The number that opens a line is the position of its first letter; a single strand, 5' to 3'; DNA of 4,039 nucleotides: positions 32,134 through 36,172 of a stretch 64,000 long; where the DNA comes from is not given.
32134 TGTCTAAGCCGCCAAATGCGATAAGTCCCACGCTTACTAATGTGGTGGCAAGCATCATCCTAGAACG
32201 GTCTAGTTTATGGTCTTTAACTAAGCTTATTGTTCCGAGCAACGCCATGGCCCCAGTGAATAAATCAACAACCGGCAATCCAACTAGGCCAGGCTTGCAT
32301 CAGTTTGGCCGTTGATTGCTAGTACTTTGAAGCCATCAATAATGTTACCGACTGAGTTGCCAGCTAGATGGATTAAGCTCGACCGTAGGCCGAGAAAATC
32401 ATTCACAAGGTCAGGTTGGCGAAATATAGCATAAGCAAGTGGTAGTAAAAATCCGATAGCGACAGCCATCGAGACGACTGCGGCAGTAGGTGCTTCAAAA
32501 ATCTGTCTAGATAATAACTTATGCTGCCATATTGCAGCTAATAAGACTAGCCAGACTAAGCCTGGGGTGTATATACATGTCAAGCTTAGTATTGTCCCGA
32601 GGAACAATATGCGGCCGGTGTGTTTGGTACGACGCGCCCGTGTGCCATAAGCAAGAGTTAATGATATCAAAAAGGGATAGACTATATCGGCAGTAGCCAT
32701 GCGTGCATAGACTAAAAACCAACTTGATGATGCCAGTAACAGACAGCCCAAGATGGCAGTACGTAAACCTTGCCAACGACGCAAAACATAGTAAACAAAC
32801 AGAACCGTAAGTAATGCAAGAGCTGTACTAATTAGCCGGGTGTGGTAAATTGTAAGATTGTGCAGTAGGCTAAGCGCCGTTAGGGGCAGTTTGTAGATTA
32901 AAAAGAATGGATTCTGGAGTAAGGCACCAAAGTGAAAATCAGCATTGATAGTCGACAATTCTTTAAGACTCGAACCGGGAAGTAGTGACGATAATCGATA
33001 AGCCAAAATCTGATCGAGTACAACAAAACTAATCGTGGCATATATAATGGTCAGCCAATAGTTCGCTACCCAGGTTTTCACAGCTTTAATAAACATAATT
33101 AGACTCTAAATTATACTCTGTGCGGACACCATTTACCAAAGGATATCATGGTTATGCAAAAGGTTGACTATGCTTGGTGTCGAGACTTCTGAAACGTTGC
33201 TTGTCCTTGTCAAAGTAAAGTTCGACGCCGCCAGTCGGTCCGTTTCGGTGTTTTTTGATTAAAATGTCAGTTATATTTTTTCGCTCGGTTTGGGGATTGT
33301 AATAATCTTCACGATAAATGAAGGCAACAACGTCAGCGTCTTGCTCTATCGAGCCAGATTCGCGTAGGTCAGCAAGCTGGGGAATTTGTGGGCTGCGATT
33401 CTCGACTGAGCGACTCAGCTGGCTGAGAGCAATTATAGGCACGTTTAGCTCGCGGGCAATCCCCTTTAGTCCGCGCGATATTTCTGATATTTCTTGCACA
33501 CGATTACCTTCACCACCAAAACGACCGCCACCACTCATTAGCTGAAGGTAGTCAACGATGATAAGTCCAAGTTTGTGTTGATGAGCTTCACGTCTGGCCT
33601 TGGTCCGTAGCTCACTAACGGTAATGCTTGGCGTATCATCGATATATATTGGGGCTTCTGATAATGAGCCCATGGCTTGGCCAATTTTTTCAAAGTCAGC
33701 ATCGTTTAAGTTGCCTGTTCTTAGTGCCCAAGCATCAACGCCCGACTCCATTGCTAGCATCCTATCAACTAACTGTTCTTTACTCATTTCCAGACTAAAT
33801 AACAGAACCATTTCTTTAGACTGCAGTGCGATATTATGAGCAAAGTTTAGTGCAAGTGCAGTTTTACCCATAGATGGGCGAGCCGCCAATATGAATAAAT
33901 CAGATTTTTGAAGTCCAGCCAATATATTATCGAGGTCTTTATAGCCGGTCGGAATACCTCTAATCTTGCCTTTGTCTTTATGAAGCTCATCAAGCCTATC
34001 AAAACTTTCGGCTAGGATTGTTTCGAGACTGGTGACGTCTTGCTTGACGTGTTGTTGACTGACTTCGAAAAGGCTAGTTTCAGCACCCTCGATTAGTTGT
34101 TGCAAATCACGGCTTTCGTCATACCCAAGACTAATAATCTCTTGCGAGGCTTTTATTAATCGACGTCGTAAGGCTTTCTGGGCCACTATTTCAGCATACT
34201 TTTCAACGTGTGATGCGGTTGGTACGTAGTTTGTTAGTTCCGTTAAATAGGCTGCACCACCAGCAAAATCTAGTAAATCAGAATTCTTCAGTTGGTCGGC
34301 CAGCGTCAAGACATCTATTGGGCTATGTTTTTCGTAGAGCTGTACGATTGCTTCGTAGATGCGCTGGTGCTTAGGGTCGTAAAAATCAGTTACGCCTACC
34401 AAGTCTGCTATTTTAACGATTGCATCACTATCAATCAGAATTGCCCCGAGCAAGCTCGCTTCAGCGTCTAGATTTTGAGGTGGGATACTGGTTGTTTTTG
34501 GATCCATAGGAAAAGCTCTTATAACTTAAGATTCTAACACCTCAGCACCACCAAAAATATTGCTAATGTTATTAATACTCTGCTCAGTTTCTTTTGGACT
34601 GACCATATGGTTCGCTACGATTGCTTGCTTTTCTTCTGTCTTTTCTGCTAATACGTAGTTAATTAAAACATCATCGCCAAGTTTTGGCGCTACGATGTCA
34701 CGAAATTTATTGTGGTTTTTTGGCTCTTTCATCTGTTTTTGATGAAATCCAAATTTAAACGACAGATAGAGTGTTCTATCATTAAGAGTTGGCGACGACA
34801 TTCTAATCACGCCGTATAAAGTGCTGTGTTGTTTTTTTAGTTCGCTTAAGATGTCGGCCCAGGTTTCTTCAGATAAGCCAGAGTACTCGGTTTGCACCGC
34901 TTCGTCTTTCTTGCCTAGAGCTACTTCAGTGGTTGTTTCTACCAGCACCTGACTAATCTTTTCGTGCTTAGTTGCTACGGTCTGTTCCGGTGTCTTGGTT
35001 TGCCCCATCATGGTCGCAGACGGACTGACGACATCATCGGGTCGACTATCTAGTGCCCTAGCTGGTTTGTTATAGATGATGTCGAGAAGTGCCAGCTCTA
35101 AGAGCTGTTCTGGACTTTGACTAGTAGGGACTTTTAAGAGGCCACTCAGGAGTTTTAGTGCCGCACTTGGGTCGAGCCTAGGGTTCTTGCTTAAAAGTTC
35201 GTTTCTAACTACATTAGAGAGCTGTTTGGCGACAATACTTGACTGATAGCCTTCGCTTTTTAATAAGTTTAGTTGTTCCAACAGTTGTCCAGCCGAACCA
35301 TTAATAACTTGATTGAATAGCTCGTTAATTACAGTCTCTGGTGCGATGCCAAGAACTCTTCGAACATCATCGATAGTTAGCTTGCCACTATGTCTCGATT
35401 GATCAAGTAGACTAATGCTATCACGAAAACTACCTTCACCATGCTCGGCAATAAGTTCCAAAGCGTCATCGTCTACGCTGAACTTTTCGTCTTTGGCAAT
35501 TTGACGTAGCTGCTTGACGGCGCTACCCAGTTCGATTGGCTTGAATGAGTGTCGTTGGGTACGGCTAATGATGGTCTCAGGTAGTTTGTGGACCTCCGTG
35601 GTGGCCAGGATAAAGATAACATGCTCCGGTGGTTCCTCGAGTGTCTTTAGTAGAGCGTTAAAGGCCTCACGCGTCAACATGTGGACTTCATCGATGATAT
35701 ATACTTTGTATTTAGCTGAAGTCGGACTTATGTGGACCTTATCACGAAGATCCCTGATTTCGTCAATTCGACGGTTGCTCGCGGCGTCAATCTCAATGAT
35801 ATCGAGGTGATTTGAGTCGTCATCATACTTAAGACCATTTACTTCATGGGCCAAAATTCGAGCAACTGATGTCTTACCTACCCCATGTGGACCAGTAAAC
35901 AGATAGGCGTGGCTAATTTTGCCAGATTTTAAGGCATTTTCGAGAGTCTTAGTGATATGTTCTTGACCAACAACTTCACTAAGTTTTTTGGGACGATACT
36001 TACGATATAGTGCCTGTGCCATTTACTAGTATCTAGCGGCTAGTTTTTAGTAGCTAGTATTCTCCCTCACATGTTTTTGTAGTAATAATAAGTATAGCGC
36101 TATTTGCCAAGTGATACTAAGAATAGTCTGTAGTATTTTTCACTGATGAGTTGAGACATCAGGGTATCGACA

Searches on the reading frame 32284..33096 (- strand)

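Call 79: search_protein_families(library=pfam, proteins=[window:32284-33096:-], max_evalue=0.00001)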
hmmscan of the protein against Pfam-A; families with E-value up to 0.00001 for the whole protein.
window:32284-33096:- (270 aa): 1 family
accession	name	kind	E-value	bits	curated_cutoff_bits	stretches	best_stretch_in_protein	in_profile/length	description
PF13231.12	PMT_2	-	2.8e-06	28.1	26.1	1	77-215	16-152/160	Dolichyl-phosphate-mannose-protein mannosyltransferase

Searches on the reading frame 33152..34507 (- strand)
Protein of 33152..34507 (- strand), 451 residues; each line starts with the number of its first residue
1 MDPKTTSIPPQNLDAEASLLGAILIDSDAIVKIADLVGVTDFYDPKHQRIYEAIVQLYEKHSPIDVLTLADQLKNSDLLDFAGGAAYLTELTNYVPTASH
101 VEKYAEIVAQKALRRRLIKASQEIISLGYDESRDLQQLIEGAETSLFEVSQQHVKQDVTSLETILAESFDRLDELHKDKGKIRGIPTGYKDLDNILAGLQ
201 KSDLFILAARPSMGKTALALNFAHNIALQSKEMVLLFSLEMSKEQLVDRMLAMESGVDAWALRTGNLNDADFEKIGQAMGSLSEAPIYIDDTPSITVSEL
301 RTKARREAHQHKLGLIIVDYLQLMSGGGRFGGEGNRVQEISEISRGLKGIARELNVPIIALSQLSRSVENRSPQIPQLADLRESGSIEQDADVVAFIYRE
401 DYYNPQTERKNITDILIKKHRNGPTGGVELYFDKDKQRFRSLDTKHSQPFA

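Call 79: search_protein_families(library=pfam, proteins=[window:33152-34507:-], max_evalue=0.00001)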
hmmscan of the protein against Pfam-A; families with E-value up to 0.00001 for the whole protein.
window:33152-34507:- (451 aa): 4 families
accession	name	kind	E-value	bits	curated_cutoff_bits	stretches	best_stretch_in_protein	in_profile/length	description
PF03796.21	DnaB_C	-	3.3e-108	361.4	27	1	184-440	1-254/255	DnaB-like helicase C terminal domain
PF00772.26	DnaB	-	1.9e-34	118.2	23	1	9-109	2-102/103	DnaB-like helicase N terminal domain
PF13481.12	AAA_25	-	1.5e-11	44.7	27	1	195-363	25-189/195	AAA domain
PF06745.19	ATPase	-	7.4e-07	29.2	26.6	1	185-260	1-77/231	KaiC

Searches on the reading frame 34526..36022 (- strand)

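Call 79: search_protein_families(library=pfam, proteins=[window:34526-36022:-], max_evalue=0.00001)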
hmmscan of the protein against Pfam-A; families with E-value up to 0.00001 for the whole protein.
window:34526-36022:- (498 aa): 8 families
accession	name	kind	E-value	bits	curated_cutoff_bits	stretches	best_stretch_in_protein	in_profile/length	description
PF13177.12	DNA_pol3_delta2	-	1.8e-37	129.3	27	1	19-163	1-160/161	DNA polymerase III, delta subunit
PF00004.35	AAA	-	1.1e-15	58.7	21.2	1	41-161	2-129/131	ATPase family associated with various cellular activities (AAA)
PF22608.2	DNAX_ATPase_lid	-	2.6e-11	43.6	27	1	170-209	4-43/49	DNA polymerase III clamp loader subunit, ATPase lid domain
PF05496.18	RuvB_N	-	4.7e-09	36.6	27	1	10-130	2-110/159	Holliday junction DNA helicase RuvB P-loop domain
PF12169.13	DNA_pol3_gamma3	-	6.7e-07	29.6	24.4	0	216-276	2-62/143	DNA polymerase III subunits gamma and tau domain III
PF13401.12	AAA_22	-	3.2e-06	27.9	27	0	41-141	9-122/130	AAA domain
PF13479.12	AAA_24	-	3.7e-06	27.3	27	0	41-119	6-79/195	AAA domain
PF07728.20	AAA_5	-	4.1e-06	27.3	22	0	41-134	3-96/139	AAA domain (dynein-related subfamily)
